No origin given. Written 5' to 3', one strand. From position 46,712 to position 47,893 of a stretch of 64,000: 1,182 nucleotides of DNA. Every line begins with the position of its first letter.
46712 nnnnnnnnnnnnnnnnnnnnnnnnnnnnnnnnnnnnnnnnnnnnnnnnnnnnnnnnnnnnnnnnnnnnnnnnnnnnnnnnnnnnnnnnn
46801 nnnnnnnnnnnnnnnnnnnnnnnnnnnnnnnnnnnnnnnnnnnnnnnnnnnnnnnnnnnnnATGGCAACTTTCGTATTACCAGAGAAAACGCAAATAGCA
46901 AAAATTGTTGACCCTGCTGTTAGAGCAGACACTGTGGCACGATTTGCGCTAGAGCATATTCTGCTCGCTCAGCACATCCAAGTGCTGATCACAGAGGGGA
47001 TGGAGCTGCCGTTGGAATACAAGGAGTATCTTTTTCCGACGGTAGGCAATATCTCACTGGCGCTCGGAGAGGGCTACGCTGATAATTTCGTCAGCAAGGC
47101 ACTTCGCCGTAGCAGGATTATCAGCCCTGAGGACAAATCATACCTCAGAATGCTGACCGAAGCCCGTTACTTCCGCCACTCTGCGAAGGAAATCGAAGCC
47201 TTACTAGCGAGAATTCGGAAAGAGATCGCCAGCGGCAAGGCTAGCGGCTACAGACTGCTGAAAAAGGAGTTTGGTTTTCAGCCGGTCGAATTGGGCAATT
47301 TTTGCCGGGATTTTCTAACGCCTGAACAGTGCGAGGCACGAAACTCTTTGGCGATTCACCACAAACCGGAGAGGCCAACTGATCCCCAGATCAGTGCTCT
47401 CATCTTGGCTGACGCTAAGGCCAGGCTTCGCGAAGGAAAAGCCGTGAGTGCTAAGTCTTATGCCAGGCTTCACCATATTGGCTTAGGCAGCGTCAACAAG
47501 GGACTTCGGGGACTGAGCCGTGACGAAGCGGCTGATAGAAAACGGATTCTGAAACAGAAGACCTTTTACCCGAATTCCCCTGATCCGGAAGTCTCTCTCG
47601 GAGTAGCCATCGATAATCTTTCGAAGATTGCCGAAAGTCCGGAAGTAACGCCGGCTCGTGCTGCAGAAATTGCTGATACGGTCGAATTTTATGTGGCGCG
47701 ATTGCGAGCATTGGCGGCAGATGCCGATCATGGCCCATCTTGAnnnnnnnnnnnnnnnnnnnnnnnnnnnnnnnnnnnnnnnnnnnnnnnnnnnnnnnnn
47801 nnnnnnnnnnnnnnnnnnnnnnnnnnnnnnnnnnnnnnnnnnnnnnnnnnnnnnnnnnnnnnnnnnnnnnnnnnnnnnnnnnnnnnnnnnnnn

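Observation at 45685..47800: GC-rich divergent pair of unknown genes inserted between proS and uvrC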

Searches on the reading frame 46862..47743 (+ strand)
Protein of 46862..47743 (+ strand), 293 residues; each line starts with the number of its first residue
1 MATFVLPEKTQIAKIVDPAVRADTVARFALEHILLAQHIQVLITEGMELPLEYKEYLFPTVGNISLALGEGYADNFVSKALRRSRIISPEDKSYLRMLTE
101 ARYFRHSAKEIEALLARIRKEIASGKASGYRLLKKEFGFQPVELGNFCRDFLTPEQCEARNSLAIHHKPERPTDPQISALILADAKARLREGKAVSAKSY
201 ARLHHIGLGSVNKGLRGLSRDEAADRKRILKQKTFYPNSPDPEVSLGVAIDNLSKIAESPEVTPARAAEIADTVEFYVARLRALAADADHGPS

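Call 4: search_protein_families(library=pfam, proteins=[window:46862-47743:+], max_evalue=1)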
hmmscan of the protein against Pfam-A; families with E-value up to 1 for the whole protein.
window:46862-47743:+ (293 aa): 1 family
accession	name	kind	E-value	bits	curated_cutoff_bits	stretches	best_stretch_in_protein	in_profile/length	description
PF21848.1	DUF6907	-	0.015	16.3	26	1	237-289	66-115/116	Domain of unknown function (DUF6907)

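Call 5: search_protein_families(library=phrogs, proteins=[window:46862-47743:+], max_evalue=1)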
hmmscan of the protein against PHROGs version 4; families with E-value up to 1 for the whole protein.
window:46862-47743:+ (293 aa): 1 family
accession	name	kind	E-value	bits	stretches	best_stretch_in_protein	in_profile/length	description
phrog_13871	-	unknown function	0.081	14.3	1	105-161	46-101/122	-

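Call 9: find_homologous_proteins(query=window:46862-47743:+)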
Query window:46862-47743:+ (293 aa): 1 proteins with E <= 0.001 among 5656 candidates.
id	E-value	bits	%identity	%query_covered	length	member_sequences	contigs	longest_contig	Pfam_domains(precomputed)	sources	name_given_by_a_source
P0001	2.9e-186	635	100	100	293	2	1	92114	-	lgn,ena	-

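Call 20: search_protein_representatives(protein=window:46862-47743:+)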
Query: 293 residues. Proteins with E-value up to 0.001 (for the whole library): 2; up to 1e-10: 2; up to 1e-30: 2. The best 2 are listed.
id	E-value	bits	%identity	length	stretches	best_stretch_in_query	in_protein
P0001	9.1e-187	635.4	100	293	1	1-293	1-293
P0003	2.0e-36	142.4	34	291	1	14-272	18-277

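Call 21: predict_structure(protein=window:46862-47743:+)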
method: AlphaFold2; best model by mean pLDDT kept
length: 293 residues; sequences in the alignment: 1
mean_pLDDT: 51.9   pTM: 0.30
mean pLDDT of the five models: 51.9, 48.0, 43.8, 42.0, 40.4
residues with pLDDT >= 90: 0; 70-90: 31; 50-70: 130; < 50: 132
segments of 3 or more residues with pLDDT < 50: 1-78, 83-91, 99-107, 160-177, 232-239, 290-293
pLDDT, mean of each block of 10 residues (from residue 1): 26 29 35 43 41 44 41 42 45 51 48 65 63 58 54 56 38 47 61 55 55 58 59 46 67 75 71 73 62 36
secondary structure, 60 per line:
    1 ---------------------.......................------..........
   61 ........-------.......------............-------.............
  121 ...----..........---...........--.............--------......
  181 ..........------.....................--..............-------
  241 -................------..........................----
elements in order: H22-44 H51-68 H76-82 H89-100 H108-123 H128-137 H141-151 H154-166 H175-190 H197-217 H220-233 H242-257 H264-289

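Call 24: find_encoding_contigs(protein=P0003, flank=10000, max_places=6)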
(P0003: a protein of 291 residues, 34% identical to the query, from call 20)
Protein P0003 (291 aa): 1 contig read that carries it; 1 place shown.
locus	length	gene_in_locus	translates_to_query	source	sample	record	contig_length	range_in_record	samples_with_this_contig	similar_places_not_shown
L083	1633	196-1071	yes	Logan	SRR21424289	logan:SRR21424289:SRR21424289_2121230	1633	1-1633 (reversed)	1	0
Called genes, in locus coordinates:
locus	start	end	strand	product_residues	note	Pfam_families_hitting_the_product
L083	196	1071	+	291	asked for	-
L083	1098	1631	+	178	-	?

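Call 34: find_related_loci(query=A1, collection=viral_contigs, flank=5000)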
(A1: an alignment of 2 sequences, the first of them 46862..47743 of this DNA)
Query A1 (293 aa) in viral_contigs; peptide patterns used: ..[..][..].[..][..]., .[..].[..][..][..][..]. (x = any residue, [..] = any of these).
142 stretches matched a pattern, but none encodes a relative of the query by tblastn (E <= 1e-3).

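Call 36: find_related_loci(query=A1, collection=metagenome_contigs, flank=6000)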
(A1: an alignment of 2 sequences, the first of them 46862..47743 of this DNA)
Query A1 (293 aa) in metagenome_contigs; peptide patterns used: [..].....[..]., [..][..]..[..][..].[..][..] (x = any residue, [..] = any of these).
197 stretches matched a pattern, but none encodes a relative of the query by tblastn (E <= 1e-3).

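Call 43: search_protein_families(library=pfam, proteins=[P0003], max_evalue=1)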
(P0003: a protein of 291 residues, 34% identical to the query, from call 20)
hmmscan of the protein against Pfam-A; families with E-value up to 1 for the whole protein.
P0003 (291 aa): 0 families

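Call 66: search_protein_families(library=padloc, proteins=[window:46862-47743:+, P0003], max_evalue=1)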
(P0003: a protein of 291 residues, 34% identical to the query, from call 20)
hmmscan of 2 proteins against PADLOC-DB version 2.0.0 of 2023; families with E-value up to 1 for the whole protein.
window:46862-47743:+ (293 aa): 0 families

P0003 (291 aa): 0 families

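Call 67: search_protein_families(library=ncbifam, proteins=[window:46862-47743:+, P0003], max_evalue=1)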
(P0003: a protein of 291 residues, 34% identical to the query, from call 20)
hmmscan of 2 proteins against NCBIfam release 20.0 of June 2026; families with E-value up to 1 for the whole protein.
window:46862-47743:+ (293 aa): 0 families

P0003 (291 aa): 0 families

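Call 83: search_dna_similar(query=window:46862-47743:+, collection=phages, mode=protein, max_evalue=0.01, max_rows=10)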
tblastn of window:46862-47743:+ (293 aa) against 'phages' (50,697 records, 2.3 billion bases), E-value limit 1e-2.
No match.

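Call 85: search_dna_similar(query=window:46862-47743:+, collection=plasmids, mode=protein, max_evalue=0.01, max_rows=10)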
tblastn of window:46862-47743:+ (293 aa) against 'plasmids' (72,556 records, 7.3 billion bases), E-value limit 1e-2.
No match.

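Call 99: search_solved_structures(query=A1, max_evalue=5)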
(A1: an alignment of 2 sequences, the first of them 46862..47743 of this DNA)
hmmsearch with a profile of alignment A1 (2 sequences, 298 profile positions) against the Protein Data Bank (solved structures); distinct sequences matched with E-value up to 5: 0.

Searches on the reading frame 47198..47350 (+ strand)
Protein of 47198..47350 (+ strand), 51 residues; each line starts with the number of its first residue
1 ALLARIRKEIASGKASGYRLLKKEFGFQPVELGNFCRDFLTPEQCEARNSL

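Call 62: search_solved_structures(query=A3, max_evalue=10, show_alignments=2)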
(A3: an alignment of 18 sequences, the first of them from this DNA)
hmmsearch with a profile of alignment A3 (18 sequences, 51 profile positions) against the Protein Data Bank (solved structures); distinct sequences matched with E-value up to 10: 17.
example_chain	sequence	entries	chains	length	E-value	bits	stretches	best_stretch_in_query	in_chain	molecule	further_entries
5yi0_B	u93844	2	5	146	0.023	18.1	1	14-45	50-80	Zinc transport transcriptional regulator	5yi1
5yhz_A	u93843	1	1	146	0.027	17.8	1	14-45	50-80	Zinc transport transcriptional regulator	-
5yhx_A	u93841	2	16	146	0.028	17.8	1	14-45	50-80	Zinc transport transcriptional regulator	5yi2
5yhy_A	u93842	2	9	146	0.028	17.8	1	14-45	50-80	Zinc transport transcriptional regulator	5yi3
4u0y_A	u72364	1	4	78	0.08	16.3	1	9-40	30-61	HTH-type transcriptional repressor YvoA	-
6cmv_A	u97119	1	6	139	0.14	15.6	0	17-39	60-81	Transcriptional regulator Lrs14-like protein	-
2wv0_A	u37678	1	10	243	0.19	15.1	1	9-39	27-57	HTH-TYPE TRANSCRIPTIONAL REPRESSOR YVOA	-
6uzc_a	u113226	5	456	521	0.2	15.1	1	6-26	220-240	Major capsid protein | gp23, major capsid protein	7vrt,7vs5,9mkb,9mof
4u0v_A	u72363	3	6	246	0.2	15.1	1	9-39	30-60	HTH-type transcriptional repressor YvoA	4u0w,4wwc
7qep_D5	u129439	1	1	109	0.31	14.4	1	1-42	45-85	40S ribosomal protein S25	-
8t9r_A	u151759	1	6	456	0.44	14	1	6-26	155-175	Mature major capsid protein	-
8gmo_0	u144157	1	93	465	0.46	13.9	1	6-26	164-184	Mature major capsid protein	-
5vf3_A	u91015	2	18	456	0.47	13.9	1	6-26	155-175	Major capsid protein | Mature major capsid protein gp23*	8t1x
3f8m_A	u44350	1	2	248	0.51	13.8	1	10-40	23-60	GntR-family protein transcriptional regulator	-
4oic_A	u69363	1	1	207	0.55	13.7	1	30-47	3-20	Bet v I allergen-like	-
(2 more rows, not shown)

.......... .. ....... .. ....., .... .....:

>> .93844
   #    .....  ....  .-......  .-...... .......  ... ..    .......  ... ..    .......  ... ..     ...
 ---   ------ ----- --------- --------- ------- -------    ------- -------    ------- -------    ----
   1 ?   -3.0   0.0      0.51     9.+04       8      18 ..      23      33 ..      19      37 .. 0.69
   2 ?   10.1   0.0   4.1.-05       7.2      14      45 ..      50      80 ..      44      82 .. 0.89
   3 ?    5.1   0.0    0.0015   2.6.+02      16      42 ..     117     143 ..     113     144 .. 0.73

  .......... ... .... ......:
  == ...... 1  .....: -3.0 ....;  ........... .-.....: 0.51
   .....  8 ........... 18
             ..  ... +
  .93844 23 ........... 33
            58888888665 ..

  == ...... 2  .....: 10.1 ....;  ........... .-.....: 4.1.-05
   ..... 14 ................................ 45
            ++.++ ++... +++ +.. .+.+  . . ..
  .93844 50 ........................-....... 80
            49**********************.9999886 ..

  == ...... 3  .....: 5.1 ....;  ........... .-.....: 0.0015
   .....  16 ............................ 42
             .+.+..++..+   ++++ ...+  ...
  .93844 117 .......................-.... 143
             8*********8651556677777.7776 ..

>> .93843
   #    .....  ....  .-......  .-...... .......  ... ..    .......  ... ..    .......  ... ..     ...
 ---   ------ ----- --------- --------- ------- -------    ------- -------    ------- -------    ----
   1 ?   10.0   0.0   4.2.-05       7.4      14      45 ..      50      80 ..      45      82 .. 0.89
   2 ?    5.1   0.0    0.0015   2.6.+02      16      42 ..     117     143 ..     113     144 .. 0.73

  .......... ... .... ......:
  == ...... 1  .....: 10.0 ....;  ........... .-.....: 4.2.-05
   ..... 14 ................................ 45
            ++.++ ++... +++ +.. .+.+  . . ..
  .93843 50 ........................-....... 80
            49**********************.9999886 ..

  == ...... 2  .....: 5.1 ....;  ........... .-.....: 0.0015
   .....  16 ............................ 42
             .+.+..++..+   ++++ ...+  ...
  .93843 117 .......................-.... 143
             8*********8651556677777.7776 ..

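Call 63: find_homologous_proteins(query=A3, max_evalue=0.01)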
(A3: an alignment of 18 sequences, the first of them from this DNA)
Query A3 (18 sequences): 109 candidates shared short words with the query, none scored E <= 0.01.

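Call 81: search_protein_families(library=pfam, alignment_id=A3, max_evalue=0.5)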
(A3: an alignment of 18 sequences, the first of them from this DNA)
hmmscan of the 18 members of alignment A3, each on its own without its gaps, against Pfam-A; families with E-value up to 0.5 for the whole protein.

A. member 1, seq(51 aa): 0 families

B. families by the number of members that match (of 18 scanned): 5 families
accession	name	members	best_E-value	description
PF14502.12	HTH_41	2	8.3e-05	Helix-turn-helix domain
PF23781.1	Phage_TAC_16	1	0.041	Phage tail assembly chaperone protein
PF25149.1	DUF7825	1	0.13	Domain of unknown function (DUF7825)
PF21320.3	HTH_65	1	0.16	Rv2258c-like winged HTH domain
PF07972.16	Flavodoxin_NdrI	1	0.23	NrdI Flavodoxin like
